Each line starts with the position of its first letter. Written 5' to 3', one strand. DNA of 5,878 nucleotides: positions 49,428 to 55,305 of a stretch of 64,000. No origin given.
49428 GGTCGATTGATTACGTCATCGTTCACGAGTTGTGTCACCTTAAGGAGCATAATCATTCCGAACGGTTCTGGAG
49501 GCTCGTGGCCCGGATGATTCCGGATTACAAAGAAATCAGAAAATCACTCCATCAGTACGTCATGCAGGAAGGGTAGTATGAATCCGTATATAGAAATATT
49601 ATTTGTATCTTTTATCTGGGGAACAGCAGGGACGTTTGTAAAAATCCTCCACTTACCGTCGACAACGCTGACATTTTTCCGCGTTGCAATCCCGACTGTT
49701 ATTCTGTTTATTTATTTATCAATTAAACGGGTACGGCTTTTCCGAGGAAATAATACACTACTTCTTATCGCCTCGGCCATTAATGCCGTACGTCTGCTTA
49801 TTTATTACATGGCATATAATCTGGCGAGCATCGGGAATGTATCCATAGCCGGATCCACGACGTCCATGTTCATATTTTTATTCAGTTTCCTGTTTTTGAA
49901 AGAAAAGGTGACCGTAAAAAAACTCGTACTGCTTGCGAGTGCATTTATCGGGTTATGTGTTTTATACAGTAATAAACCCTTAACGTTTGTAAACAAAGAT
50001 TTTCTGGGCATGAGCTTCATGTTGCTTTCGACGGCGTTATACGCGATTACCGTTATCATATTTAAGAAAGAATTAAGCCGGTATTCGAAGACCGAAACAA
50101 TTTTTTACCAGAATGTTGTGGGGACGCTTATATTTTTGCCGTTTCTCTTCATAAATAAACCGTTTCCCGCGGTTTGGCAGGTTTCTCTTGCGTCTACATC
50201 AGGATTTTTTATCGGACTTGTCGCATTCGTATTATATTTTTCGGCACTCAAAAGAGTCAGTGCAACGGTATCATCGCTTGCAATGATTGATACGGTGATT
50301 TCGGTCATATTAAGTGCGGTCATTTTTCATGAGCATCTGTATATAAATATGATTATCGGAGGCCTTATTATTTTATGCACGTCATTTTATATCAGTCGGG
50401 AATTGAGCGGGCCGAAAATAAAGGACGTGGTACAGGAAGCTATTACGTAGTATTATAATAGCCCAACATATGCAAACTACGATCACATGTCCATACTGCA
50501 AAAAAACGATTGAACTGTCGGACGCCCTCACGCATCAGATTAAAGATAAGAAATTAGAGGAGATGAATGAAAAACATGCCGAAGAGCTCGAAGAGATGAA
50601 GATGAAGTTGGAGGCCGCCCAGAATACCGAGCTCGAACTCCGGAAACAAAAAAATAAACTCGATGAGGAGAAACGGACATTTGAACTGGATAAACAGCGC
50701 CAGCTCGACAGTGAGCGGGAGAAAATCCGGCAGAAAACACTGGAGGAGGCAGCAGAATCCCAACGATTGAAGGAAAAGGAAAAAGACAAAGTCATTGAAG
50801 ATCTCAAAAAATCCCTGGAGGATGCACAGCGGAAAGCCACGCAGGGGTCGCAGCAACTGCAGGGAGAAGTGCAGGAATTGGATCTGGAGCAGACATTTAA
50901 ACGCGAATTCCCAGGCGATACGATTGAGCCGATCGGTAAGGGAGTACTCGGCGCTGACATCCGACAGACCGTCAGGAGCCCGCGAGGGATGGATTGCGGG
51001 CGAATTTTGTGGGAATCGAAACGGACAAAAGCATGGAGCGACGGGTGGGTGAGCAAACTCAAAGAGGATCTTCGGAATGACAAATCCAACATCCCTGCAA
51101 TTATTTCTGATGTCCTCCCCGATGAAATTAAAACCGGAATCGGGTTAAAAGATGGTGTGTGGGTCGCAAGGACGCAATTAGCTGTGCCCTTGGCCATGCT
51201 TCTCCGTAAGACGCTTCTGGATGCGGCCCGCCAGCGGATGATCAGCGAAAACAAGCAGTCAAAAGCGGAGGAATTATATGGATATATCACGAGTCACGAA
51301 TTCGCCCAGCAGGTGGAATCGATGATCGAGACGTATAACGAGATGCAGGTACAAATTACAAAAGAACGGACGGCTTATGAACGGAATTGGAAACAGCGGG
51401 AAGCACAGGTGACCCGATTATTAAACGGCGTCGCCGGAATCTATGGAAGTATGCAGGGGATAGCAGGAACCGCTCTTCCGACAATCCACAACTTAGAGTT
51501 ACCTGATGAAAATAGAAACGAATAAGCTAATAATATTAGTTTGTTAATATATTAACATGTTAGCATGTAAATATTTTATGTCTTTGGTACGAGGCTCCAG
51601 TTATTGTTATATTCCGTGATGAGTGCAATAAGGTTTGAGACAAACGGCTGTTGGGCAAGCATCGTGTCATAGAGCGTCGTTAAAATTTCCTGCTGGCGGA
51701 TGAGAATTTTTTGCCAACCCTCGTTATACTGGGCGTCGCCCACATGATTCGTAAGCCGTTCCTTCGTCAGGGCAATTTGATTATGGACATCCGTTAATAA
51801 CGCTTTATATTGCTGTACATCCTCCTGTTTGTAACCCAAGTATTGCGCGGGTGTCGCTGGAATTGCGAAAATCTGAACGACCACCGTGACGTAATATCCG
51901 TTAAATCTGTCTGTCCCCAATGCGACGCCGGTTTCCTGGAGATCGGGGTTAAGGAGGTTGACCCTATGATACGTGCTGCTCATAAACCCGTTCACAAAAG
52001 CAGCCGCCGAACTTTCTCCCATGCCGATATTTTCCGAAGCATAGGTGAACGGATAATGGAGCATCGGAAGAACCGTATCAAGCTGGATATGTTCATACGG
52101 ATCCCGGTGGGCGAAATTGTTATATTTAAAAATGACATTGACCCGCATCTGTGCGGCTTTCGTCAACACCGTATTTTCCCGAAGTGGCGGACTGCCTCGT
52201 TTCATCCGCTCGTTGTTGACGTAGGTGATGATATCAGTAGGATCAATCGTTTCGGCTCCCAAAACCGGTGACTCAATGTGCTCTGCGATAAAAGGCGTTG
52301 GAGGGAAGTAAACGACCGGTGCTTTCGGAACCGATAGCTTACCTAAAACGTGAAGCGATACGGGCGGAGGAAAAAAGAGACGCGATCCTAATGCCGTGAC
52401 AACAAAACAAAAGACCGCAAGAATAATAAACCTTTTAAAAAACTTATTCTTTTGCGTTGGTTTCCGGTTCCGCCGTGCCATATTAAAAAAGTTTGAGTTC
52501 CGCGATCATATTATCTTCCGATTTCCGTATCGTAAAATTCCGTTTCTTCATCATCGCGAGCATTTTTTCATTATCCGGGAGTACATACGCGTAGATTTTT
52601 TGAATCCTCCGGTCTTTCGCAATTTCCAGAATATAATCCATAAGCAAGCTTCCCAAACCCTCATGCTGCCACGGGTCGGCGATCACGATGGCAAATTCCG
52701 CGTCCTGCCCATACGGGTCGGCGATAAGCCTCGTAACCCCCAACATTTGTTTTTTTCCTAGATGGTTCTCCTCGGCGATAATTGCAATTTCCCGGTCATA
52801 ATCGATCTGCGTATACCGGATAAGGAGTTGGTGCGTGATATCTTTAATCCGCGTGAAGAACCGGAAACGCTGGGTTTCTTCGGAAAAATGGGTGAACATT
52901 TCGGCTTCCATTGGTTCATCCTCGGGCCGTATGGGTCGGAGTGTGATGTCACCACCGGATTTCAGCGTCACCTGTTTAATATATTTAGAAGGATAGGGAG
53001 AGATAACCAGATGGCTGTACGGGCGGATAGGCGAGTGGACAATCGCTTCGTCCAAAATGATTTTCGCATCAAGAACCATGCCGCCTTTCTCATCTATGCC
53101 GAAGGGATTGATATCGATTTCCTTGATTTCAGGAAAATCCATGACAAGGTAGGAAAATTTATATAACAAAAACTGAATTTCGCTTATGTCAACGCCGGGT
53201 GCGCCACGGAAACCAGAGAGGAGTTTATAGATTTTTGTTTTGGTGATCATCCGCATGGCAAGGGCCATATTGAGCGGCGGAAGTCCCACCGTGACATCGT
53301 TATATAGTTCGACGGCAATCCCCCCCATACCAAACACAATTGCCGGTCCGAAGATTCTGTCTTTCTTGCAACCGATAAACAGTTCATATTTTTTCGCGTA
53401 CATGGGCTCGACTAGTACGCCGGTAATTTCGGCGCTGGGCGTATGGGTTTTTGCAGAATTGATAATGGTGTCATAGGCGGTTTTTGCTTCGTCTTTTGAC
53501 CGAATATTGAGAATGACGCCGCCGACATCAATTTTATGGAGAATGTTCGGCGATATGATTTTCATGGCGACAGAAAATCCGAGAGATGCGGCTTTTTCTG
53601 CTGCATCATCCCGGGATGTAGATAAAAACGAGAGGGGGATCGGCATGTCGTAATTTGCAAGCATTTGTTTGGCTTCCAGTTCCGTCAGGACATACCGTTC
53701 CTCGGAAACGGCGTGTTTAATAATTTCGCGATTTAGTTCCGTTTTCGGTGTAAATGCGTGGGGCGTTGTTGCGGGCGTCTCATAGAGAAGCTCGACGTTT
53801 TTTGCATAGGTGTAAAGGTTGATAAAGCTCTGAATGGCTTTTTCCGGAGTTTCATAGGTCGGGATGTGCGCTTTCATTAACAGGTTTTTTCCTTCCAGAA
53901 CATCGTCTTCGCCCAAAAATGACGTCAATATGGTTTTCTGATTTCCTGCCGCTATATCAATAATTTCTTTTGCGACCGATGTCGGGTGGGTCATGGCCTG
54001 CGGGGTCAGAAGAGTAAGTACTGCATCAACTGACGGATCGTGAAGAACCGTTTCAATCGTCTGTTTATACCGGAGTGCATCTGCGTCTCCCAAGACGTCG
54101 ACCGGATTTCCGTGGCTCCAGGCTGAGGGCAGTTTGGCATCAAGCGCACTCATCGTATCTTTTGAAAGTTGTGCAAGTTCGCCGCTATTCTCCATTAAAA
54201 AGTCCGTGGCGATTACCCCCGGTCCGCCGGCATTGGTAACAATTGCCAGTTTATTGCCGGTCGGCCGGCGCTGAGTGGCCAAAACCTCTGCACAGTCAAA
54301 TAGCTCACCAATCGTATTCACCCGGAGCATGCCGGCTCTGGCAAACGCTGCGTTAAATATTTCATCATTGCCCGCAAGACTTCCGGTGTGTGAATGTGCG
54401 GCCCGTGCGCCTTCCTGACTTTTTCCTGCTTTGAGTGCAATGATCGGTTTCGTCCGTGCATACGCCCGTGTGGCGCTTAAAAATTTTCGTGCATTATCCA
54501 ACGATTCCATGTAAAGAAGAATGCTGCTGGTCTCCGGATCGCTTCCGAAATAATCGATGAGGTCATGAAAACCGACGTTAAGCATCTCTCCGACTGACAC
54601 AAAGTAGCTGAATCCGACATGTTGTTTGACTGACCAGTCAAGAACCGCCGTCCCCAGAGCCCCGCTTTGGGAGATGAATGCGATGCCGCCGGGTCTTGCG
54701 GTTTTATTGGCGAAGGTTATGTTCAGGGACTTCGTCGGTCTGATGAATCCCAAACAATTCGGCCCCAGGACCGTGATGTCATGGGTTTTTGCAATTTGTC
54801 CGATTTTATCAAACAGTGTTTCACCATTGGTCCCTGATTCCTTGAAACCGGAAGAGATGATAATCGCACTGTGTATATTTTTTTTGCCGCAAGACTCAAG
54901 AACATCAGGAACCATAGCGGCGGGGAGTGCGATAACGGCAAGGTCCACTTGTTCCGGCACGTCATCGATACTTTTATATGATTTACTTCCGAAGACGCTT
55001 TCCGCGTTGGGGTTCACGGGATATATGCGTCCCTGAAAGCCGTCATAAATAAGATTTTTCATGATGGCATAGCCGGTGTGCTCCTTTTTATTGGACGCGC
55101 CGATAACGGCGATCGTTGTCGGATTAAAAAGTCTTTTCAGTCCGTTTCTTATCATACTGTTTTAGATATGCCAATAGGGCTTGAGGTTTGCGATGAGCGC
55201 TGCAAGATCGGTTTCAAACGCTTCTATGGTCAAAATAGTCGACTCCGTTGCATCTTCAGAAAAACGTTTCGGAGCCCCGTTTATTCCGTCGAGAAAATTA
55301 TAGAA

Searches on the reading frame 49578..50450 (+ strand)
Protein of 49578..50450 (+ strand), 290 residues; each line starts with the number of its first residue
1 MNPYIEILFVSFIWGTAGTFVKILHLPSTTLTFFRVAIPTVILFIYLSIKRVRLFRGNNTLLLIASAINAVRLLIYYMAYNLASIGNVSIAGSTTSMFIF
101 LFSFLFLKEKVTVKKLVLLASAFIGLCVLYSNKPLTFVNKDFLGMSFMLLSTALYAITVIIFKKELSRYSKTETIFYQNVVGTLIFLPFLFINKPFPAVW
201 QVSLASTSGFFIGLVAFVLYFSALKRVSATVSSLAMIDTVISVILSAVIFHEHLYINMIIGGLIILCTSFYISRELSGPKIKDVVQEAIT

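Call 65: search_protein_families(library=pfam, proteins=[window:49578-50450:+], max_evalue=0.00001)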
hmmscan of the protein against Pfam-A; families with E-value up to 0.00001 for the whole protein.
window:49578-50450:+ (290 aa): 1 family
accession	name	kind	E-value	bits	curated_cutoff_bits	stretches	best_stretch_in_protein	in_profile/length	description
PF00892.27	EamA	-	9.9e-31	107.3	28.2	2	143-273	2-134/135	EamA-like transporter family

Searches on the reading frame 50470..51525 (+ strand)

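Call 65: search_protein_families(library=pfam, proteins=[window:50470-51525:+], max_evalue=0.00001)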
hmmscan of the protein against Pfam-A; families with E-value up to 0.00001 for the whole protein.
window:50470-51525:+ (351 aa): 1 family
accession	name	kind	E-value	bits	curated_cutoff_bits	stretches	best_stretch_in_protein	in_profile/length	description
PF09903.14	DUF2130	-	1.8e-58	198.3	26.7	1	99-345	2-253/255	Uncharacterized protein conserved in bacteria (DUF2130)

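Call 82: search_protein_families(library=padloc, proteins=[window:50470-51525:+], max_evalue=0.001)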
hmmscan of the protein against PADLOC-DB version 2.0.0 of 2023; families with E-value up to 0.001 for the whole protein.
window:50470-51525:+ (351 aa): 1 family
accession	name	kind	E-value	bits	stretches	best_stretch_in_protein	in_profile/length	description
PDLC03865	LmuB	-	1.6e-06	24.6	1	5-134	510-651/1007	-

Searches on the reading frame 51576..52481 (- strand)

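Call 3: search_protein_families(library=pfam, proteins=[window:51576-52481:-], max_evalue=0.1)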
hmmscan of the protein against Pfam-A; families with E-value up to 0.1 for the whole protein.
window:51576-52481:- (301 aa): 1 family
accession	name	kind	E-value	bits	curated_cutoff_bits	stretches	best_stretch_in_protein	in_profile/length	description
PF00188.32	CAP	-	1.5e-13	52.1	21.1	1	86-203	2-115/117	Cysteine-rich secretory protein family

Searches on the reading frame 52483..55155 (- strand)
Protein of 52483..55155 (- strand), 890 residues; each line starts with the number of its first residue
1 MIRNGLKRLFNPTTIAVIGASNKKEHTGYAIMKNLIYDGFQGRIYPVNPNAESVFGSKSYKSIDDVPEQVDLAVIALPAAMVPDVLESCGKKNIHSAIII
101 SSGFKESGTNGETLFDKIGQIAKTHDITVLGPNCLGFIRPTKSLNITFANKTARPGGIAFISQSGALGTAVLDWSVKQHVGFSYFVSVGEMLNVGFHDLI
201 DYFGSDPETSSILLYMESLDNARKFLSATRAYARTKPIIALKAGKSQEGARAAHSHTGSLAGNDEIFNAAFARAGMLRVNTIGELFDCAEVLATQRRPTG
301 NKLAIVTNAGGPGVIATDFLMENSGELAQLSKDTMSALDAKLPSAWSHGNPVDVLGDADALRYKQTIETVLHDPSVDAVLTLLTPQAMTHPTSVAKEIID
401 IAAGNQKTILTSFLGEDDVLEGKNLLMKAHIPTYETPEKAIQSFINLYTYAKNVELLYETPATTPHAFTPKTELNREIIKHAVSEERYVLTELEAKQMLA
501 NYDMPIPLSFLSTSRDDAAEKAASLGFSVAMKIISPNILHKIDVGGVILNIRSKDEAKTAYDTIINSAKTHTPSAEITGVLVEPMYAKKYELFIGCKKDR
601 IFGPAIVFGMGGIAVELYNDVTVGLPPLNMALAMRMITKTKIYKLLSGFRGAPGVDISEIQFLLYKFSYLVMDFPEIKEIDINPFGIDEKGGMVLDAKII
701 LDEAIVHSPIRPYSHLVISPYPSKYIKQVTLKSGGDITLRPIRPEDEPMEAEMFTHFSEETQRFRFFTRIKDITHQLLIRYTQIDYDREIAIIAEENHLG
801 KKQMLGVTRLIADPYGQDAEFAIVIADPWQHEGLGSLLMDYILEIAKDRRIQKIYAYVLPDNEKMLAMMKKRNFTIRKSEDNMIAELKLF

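Call 3: search_protein_families(library=pfam, proteins=[window:52483-55155:-], max_evalue=0.1)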
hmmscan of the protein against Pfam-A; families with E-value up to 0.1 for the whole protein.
window:52483-55155:- (890 aa): 9 families
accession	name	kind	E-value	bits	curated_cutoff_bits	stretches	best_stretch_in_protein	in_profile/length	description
PF13549.11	ATP-grasp_5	-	3.2e-77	259.3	27.6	1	482-701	2-221/221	ATP-grasp domain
PF13607.11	Succ_CoA_lig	-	3.5e-57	192.4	27.4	1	155-292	1-138/138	Succinyl-CoA ligase like flavodoxin domain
PF13380.12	CoA_binding_2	-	1.9e-25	90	22.8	1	14-138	2-114/116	CoA binding domain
PF19045.5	Ligase_CoA_2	-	2.3e-12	47.7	23.7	1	304-456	2-160/162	Ligase-CoA domain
PF02629.25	CoA_binding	-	3.4e-12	47.4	22.3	1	11-103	2-97/97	CoA binding domain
PF00583.31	Acetyltransf_1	-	3.1e-09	37.6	20.7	1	781-874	22-116/116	Acetyltransferase (GNAT) family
PF13302.13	Acetyltransf_3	-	7.4e-09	36.9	25.4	1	737-874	2-137/138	Acetyltransferase (GNAT) domain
PF13508.13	Acetyltransf_7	-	0.0013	19.5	27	1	790-858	4-67/84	Acetyltransferase (GNAT) domain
PF08442.15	ATP-grasp_2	-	0.0025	17.9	29.5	1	490-603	2-118/202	ATP-grasp domain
